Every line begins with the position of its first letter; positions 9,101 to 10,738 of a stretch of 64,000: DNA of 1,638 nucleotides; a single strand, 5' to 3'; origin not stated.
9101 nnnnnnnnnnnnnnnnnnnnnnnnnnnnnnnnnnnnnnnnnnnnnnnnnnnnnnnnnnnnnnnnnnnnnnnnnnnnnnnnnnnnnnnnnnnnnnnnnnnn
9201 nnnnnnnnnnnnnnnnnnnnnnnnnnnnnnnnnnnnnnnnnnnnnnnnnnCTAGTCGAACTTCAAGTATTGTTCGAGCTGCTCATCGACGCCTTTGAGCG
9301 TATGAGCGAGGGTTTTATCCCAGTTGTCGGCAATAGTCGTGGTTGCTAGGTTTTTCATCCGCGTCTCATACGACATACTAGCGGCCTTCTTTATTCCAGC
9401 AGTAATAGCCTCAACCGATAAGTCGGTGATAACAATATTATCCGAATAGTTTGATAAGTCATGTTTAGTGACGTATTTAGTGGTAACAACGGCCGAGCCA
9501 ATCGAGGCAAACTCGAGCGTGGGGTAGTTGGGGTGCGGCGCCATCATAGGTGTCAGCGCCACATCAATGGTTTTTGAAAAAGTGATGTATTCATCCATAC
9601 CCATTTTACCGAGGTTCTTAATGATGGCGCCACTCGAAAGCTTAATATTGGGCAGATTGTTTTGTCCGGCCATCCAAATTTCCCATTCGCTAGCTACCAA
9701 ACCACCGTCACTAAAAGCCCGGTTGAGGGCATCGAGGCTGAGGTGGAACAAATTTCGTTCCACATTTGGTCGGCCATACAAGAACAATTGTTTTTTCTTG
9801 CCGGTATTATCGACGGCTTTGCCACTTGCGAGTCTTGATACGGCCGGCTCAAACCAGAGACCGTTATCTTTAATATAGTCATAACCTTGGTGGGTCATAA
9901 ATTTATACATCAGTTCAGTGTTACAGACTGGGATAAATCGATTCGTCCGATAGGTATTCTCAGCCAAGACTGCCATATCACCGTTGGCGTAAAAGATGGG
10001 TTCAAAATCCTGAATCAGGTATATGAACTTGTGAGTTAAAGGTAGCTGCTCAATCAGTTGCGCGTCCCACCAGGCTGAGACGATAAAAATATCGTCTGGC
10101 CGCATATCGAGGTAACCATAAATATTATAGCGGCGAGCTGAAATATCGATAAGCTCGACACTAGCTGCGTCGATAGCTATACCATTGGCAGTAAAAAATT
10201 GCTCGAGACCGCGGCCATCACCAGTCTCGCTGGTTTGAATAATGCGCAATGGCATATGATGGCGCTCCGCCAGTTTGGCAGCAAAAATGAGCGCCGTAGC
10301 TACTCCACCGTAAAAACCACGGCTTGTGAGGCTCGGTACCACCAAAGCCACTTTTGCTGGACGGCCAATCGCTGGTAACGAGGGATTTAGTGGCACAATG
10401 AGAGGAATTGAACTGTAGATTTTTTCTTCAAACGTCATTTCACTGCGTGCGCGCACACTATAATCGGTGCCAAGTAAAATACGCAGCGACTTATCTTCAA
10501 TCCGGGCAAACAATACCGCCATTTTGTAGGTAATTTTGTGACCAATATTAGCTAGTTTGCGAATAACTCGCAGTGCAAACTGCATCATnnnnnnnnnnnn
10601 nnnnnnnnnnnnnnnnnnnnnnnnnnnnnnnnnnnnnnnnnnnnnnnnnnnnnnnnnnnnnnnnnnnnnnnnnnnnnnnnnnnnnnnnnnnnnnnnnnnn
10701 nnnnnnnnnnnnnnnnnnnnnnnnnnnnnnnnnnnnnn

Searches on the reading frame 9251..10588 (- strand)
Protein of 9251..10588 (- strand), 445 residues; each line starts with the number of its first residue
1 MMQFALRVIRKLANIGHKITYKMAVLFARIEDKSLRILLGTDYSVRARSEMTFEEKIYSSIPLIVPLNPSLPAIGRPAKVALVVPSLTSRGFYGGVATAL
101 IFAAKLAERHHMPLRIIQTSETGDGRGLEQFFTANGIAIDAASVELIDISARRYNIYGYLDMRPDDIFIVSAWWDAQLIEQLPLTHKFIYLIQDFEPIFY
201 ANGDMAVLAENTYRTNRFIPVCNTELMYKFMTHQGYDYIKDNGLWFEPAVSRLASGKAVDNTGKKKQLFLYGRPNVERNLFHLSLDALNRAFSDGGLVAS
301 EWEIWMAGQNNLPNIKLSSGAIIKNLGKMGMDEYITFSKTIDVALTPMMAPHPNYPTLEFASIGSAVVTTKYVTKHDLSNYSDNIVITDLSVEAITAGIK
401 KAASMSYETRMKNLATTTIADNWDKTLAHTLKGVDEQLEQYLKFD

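Call 3: search_protein_families(library=pfam, proteins=[window:9251-10588:-], max_evalue=0.1)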
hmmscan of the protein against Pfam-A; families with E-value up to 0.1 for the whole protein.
window:9251-10588:- (445 aa): 2 families
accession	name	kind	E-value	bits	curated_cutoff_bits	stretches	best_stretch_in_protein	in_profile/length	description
PF22772.2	WsaF_C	-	5.4e-40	136.7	27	1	266-399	1-132/133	WsaF, C-terminal domain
PF21374.3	WsaF_N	-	3.1e-21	76.5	27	1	80-225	2-156/156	WsaF, N-terminal domain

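Call 4: search_protein_families(library=ncbifam, proteins=[window:9251-10588:-], max_evalue=0.1)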
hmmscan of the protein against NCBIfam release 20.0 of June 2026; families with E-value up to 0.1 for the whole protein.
window:9251-10588:- (445 aa): 0 families
